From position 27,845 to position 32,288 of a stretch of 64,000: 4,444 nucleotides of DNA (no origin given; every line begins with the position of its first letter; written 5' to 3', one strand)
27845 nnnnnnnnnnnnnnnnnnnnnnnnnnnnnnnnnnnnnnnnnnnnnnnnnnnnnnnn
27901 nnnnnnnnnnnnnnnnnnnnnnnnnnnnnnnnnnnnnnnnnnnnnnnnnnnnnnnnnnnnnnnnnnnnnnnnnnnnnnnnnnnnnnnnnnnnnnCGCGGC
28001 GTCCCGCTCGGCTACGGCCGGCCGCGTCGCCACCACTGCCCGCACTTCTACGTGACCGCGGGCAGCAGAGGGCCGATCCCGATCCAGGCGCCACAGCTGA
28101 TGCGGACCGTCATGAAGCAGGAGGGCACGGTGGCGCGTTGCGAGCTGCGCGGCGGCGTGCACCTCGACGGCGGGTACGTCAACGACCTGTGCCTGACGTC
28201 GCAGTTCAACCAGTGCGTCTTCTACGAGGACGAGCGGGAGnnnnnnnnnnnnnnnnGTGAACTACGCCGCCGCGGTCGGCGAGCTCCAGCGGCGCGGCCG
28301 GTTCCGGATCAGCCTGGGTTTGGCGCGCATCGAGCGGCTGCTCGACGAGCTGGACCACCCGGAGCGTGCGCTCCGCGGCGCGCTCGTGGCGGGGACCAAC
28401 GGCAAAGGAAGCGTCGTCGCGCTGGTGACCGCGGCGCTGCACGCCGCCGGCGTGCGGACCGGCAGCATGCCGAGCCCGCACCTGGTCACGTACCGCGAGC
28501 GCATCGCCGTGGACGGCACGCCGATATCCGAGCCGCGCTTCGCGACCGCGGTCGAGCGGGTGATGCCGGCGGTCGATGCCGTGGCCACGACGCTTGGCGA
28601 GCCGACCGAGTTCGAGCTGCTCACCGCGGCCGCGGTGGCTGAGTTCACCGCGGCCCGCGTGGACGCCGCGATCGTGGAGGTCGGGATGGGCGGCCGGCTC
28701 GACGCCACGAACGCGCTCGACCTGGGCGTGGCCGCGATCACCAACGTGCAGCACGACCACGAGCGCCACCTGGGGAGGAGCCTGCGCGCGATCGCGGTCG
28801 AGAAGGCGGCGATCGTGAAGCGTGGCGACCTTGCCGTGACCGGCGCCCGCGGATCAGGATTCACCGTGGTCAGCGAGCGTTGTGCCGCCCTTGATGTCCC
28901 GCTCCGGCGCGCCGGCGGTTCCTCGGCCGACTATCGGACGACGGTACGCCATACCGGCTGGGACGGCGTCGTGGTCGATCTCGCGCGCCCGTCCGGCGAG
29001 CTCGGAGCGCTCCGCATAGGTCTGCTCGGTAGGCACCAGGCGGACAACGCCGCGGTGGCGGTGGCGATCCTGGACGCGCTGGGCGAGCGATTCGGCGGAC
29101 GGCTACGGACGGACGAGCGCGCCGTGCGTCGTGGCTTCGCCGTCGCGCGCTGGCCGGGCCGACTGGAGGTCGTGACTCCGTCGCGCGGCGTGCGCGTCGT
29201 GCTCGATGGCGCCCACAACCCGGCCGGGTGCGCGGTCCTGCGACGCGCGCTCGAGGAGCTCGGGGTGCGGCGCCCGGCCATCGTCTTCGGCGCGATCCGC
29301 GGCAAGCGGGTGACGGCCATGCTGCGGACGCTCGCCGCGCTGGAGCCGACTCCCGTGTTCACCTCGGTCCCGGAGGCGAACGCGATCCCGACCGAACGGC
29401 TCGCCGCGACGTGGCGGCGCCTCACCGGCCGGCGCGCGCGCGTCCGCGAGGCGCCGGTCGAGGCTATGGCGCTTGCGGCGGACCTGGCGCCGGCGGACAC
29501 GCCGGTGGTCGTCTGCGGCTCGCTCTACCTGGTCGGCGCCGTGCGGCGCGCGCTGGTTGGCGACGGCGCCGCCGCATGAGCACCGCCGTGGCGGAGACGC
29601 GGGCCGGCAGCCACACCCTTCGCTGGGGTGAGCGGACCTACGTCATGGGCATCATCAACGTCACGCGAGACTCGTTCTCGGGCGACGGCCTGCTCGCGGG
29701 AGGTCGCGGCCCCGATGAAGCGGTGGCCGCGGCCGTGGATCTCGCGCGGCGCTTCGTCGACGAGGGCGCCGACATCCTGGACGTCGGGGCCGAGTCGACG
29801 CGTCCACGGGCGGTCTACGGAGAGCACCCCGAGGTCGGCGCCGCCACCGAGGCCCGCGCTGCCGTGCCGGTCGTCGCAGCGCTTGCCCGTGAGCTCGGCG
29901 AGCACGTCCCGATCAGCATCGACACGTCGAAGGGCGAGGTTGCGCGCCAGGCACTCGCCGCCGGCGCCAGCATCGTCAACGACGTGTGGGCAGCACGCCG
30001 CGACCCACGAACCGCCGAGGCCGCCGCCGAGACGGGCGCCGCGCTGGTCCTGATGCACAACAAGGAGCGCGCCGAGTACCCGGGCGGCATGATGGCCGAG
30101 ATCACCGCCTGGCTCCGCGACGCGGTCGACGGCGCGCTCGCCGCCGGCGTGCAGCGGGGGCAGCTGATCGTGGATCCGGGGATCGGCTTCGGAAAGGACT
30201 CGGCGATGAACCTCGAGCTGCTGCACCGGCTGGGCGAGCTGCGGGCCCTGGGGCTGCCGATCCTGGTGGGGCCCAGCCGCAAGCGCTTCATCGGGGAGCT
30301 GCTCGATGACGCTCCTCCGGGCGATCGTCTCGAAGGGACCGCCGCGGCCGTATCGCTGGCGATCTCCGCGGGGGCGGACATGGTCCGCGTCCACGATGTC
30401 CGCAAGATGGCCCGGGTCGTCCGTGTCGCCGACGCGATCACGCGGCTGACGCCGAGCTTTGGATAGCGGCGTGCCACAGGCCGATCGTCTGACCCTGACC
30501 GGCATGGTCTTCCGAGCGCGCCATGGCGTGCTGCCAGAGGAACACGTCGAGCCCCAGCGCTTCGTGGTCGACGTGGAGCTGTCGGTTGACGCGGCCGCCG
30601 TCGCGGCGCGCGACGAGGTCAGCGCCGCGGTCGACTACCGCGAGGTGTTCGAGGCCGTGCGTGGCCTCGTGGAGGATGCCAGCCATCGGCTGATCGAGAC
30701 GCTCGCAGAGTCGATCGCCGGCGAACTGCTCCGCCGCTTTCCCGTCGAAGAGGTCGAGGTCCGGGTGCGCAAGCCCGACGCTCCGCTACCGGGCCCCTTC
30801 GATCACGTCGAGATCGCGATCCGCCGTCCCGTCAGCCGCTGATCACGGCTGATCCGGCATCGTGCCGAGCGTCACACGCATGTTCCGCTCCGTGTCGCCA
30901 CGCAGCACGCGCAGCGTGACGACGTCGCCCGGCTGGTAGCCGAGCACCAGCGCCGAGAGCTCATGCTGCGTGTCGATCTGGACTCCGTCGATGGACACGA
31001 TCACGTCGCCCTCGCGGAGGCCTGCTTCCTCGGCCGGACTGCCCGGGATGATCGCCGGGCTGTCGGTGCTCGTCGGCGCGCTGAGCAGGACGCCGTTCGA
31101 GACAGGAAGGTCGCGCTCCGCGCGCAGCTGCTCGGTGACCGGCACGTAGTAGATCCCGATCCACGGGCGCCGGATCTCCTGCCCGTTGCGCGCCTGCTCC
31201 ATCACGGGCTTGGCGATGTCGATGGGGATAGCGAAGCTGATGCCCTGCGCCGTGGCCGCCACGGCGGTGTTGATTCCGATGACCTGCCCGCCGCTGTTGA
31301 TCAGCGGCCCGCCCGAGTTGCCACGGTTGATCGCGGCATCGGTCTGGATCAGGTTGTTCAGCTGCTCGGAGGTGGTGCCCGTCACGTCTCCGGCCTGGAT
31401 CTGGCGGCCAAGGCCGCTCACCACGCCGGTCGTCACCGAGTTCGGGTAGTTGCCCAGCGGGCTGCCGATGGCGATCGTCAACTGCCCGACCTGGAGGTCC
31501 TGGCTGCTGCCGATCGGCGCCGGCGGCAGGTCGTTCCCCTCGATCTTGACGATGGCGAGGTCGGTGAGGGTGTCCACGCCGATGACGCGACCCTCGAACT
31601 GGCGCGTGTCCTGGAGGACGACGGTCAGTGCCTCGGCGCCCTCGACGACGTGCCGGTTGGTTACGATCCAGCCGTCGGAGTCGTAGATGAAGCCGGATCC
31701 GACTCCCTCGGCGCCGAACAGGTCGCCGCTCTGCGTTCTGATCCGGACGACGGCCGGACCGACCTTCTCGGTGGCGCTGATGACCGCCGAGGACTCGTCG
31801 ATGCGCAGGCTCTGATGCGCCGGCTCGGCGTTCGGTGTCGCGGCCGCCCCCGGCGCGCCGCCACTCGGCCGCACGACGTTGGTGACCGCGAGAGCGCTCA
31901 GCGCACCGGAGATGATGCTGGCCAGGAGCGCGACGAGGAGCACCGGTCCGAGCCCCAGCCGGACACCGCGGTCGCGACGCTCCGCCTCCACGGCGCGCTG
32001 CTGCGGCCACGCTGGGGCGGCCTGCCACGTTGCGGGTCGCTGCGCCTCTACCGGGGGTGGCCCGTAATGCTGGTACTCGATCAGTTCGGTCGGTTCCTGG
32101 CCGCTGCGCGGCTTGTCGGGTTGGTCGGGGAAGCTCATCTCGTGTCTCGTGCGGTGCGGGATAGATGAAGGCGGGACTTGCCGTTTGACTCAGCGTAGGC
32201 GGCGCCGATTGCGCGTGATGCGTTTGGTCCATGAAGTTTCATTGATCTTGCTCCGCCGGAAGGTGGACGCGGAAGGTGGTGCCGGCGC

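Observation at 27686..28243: Cys-rich protein with duplicated CWE motif between trxA and folC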

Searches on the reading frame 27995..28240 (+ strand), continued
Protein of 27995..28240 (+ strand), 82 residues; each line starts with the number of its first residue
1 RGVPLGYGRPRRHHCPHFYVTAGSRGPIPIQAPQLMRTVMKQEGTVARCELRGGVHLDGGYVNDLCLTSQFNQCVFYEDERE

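Call 60: fold_search(model_id=the predicted structure, library=pdb)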
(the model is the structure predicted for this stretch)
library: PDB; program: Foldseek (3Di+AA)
matches with E <= 10: 12; with E <= 0.001: 0
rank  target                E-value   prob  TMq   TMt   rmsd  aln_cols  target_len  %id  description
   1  2a8e                  3.5e+00  0.04  0.30  0.15  11.2        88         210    9  Three-dimensional structure of Bacillus subtilis Q45498 putative protein at resolution 2.5A. Northeast Structural Genomi (released 2005-07-26)
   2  8yqw_J                3.5e+00  0.02  0.23  0.05  11.9       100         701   13  ASFV RNA polymerase-M1249L complex3 (released 2024-11-06)
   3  8j9v_A                4.5e+00  0.04  0.27  0.04   9.6        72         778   10  Cryo-EM structure of the African swine fever virus topoisomerase 2 complexed with Cut02aDNA and etoposide (EDI-1) (released 2024-02-07)
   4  3ksa_D                6.2e+00  0.02  0.26  0.12  16.4       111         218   11  Detailed structural insight into the DNA cleavage complex of type IIA topoisomerases (cleaved form) (released 2010-05-05)
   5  5tgc_A                6.7e+00  0.05  0.31  0.08   9.6        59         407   15  Structure of the hetero-trimer of Rtt102-Arp7/9 bound to ATP (released 2017-09-06)
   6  4bv3                  8.1e+00  0.01  0.18  0.08   8.3        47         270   23  CRYSTAL STRUCTURE OF SIRT3 IN COMPLEX WITH THE INHIBITOR EX-527 AND NAD (released 2013-07-17)
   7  4c7b_A                8.7e+00  0.01  0.18  0.08   8.3        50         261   24  Complex of human Sirt3 with Bromo-Resveratrol and Fluor-De-Lys peptide (released 2013-11-20)
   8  2l1h_MODEL_1_A        9.2e+00  0.01  0.18  0.14  11.4        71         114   15  Mouse prion protein fragment 121-231 at 20 C (released 2011-08-10)
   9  4hd8_A                9.2e+00  0.01  0.22  0.10  10.7        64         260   12  Crystal structure of human Sirt3 in complex with Fluor-de-Lys peptide and piceatannol (released 2012-12-05)
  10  5zgc_A                9.2e+00  0.01  0.17  0.08   8.4        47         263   23  Crystal Structure of SIRT3 in complex with H4K16bhb peptide (released 2019-04-03)
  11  8ftt_D                9.9e+00  0.01  0.14  0.09   7.6        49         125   14  Crystal structure of a glycosylase specific nanobody (released 2023-10-11)
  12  3gls_A                9.9e+00  0.01  0.19  0.08   8.4        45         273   22  Crystal Structure of Human SIRT3 (released 2009-06-16)

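Call 68: search_protein_families(library=phrogs, proteins=[P0185], max_evalue=1)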
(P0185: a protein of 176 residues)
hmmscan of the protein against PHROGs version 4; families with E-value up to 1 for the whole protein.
P0185 (176 aa): 0 families

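Call 69: search_protein_families(library=padloc, proteins=[P0185], max_evalue=1)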
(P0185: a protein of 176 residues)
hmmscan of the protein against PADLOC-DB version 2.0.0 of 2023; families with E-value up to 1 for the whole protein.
P0185 (176 aa): 0 families

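Call 82: list_cluster_members(proteins=[L088:3666-5093:+, L089:8884-10650:+, L086:1085-2395:+, L093:1686-4349:-, L092:4835-6028:+, L001:1972-3213:+, L002:6405-7838:+])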
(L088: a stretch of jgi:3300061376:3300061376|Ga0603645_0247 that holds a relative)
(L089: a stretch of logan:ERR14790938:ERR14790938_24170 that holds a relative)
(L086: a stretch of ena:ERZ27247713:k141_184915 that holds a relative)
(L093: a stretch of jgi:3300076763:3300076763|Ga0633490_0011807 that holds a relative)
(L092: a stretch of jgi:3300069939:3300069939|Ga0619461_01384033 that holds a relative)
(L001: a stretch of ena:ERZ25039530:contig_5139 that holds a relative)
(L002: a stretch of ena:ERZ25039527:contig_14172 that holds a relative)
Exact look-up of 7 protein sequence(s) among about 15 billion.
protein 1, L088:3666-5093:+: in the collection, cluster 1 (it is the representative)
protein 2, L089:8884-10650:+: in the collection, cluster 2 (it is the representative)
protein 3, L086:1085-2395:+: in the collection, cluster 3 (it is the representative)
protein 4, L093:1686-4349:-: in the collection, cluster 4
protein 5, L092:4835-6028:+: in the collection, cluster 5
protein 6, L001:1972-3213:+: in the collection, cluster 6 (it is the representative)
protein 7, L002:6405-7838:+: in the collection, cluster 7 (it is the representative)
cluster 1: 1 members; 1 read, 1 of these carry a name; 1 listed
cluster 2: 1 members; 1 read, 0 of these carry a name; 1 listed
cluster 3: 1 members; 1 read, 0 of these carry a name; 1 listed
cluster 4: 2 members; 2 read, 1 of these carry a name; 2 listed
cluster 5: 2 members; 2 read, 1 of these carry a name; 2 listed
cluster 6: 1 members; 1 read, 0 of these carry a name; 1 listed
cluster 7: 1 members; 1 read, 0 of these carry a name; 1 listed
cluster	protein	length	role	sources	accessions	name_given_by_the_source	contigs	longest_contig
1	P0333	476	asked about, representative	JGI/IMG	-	chromosomal replication initiator protein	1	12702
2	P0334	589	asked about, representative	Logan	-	-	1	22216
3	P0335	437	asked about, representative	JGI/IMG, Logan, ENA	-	-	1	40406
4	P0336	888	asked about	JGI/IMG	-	ATP-dependent DNA helicase RecG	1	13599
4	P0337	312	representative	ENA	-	-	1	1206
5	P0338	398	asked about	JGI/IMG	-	iron complex transport system substrate-binding protein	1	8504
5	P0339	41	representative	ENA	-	-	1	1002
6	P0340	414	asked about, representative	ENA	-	-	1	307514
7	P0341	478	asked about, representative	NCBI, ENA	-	-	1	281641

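Call 83: search_protein_families(library=pfam, proteins=[P0158, P0168, P0169, P0170, P0171, P0187, P0192, P0166, P0178, P0182], max_evalue=0.001)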
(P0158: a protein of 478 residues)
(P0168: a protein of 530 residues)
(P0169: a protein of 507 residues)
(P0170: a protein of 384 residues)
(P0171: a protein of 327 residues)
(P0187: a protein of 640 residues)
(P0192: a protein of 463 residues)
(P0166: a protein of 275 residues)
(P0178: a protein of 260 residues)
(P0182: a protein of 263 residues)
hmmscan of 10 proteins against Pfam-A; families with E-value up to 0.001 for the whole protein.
P0158 (478 aa): 1 family
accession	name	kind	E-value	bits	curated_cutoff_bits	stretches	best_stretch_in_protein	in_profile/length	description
PF02875.26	Mur_ligase_C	-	1.3e-05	26.4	28.4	1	383-445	1-65/127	Mur ligase, glutamate ligase domain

P0168 (530 aa): 0 families

P0169 (507 aa): 0 families

P0170 (384 aa): 0 families

P0171 (327 aa): 0 families

P0187 (640 aa): 0 families

P0192 (463 aa): 0 families

P0166 (275 aa): 0 families

P0178 (260 aa): 0 families

P0182 (263 aa): 0 families

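Call 85: search_protein_families(library=ncbifam, proteins=[P0190], max_evalue=10)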
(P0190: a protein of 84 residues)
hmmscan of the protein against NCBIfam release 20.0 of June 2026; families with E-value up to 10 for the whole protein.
P0190 (84 aa): 0 families

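Call 86: search_protein_families(library=pfam, proteins=[P0190], max_evalue=10)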
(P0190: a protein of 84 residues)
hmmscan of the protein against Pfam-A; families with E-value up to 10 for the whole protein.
P0190 (84 aa): 0 families

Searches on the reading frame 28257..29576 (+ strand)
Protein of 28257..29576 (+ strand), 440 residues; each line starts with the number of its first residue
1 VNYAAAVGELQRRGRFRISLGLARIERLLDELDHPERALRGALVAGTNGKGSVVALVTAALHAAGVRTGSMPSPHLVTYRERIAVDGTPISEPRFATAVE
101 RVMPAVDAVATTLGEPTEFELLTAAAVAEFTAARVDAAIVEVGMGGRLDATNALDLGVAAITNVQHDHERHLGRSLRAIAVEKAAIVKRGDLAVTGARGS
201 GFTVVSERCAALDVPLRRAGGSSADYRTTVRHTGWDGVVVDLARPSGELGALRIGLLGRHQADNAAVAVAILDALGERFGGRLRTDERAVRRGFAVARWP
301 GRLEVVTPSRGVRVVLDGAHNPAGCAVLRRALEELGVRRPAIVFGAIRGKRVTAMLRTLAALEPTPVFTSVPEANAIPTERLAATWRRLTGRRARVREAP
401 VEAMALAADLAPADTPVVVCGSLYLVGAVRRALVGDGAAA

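Call 70: search_protein_families(library=pfam, proteins=[window:28257-29576:+], max_evalue=0.00001)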
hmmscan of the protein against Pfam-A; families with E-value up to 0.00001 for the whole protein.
window:28257-29576:+ (440 aa): 2 families
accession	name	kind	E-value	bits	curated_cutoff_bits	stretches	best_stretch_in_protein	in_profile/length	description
PF08245.18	Mur_ligase_M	-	9.4e-15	55.5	24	1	44-271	1-199/200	Mur ligase middle domain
PF02875.26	Mur_ligase_C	-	3.2e-12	47.8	28.4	1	301-422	1-126/127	Mur ligase, glutamate ligase domain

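Call 72: search_protein_families(library=ncbifam, proteins=[window:28257-29576:+], max_evalue=0.00001)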
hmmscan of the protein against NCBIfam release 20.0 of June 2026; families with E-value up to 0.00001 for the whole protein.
window:28257-29576:+ (440 aa): 12 families
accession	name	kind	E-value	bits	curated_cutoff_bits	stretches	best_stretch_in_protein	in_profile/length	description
TIGR01499.1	folC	subfamily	1.1e-93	314.8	162.65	1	22-432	1-399/400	bifunctional protein FolC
NF047860.1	Tet-DihydfolSynFolCMyb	equivalog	6.4e-70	236.4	700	1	11-433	35-463/468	bifunctional tetrahydrofolate synthase/dihydrofolate synthase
NF008101.0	PRK10846.1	equivalog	2.2e-50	171.6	360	1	17-432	27-413/422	bifunctional tetrahydrofolate synthase/dihydrofolate synthase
TIGR01085.1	murE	subfamily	2.1e-15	56.6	257.3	1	117-346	138-366/472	UDP-N-acetylmuramyl-tripeptide synthetase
NF008896.0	PRK11929.1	equivalog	1e-14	53.4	1023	1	228-346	279-393/965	bifunctional UDP-N-acetylmuramoyl-L-alanyl-D-glutamate--2,6-diaminopimelate ligase MurE/UDP-N-acetylmuramoyl-tripeptide--D-alanyl-D-alanine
NF001124.0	PRK00139.1-2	equivalog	1.1e-13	50.8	476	1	44-346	114-385/500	UDP-N-acetylmuramoyl-L-alanyl-D-glutamate--2,6-diaminopimelate ligase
NF001126.0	PRK00139.1-4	equivalog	1e-09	37.5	373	0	128-346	165-376/486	UDP-N-acetylmuramoyl-L-alanyl-D-glutamate--2,6-diaminopimelate ligase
TIGR01082.1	murC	equivalog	9.5e-09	34.8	335.1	1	158-331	170-336/449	UDP-N-acetylmuramate--L-alanine ligase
TIGR01143.1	murF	subfamily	8.9e-08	31.5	288.6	1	134-279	125-272/418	UDP-N-acetylmuramoyl-tripeptide--D-alanyl-D-alanine ligase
NF010628.0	PRK14022.1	equivalog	3.8e-07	29.2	536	1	128-347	172-376/483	UDP-N-acetylmuramoyl-L-alanyl-D-glutamate--L-lysine ligase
TIGR02068.2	cya_phycin_syn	equivalog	3.8e-07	28.5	850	0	297-361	717-779/862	cyanophycin synthetase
TIGR01087.1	murD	equivalog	4.2e-06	26.1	211.95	0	147-319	163-324/441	UDP-N-acetylmuramoyl-L-alanine--D-glutamate ligase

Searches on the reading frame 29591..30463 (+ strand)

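Call 70: search_protein_families(library=pfam, proteins=[window:29591-30463:+], max_evalue=0.00001)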
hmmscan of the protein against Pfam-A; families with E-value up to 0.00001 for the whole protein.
window:29591-30463:+ (291 aa): 1 family
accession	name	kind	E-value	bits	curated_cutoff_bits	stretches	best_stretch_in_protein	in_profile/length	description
PF00809.28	Pterin_bind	-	1.6e-68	231.4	25.5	1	19-268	1-244/244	Pterin binding enzyme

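Call 72: search_protein_families(library=ncbifam, proteins=[window:29591-30463:+], max_evalue=0.00001)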
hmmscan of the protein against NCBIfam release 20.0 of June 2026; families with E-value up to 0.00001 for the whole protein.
window:29591-30463:+ (291 aa): 6 families
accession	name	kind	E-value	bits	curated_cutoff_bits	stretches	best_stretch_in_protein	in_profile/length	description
TIGR01496.1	DHPS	equivalog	1.2e-74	251.3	162.6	1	18-282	2-257/258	dihydropteroate synthase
NF033502.0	Sul4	exception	7.2e-72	242.2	600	1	12-285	1-277/277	sulfonamide-resistant dihydropteroate synthase Sul4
NF008625.0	PRK11613.1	equivalog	5.5e-60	202.8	455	1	16-283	15-272/282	dihydropteroate synthase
NF000295.1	Sul2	exception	5.6e-28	98.5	575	1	18-281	7-262/271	sulfonamide-resistant dihydropteroate synthase Sul2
NF000296.1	Sul3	exception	1.8e-27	96.6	475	1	18-283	4-262/263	sulfonamide-resistant dihydropteroate synthase Sul3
NF000294.1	Sul1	exception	1.9e-22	80.3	600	1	18-284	3-263/278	sulfonamide-resistant dihydropteroate synthase Sul1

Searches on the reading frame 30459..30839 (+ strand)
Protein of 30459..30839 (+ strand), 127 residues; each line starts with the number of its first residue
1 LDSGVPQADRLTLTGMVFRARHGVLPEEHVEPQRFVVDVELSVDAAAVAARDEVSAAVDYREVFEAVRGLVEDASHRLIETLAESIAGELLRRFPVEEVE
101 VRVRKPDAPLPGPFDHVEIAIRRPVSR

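Call 70: search_protein_families(library=pfam, proteins=[window:30459-30839:+], max_evalue=0.00001)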
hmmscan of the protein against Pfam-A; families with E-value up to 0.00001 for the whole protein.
window:30459-30839:+ (127 aa): 1 family
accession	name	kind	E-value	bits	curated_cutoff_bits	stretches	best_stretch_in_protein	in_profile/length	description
PF02152.23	FolB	-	1.8e-35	122.3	31.8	1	12-121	2-112/113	Dihydroneopterin aldolase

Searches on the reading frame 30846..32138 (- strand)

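Call 70: search_protein_families(library=pfam, proteins=[window:30846-32138:-], max_evalue=0.00001)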
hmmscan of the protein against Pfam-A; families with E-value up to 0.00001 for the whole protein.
window:30846-32138:- (431 aa): 5 families
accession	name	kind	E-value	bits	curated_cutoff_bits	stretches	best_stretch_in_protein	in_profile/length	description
PF13365.12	Trypsin_2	-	8.7e-36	124.3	27.6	1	147-289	1-144/144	Trypsin-like peptidase domain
PF00089.32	Trypsin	-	6.8e-21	75.5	20.6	1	129-311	14-218/220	Trypsin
PF13180.12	PDZ_2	-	4.6e-14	52.9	27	1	363-424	19-80/80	PDZ domain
PF17820.7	PDZ_6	-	2.3e-13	50.1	27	1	362-413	4-54/54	PDZ domain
PF00595.29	PDZ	-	7e-07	30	23.2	1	363-411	32-80/81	PDZ domain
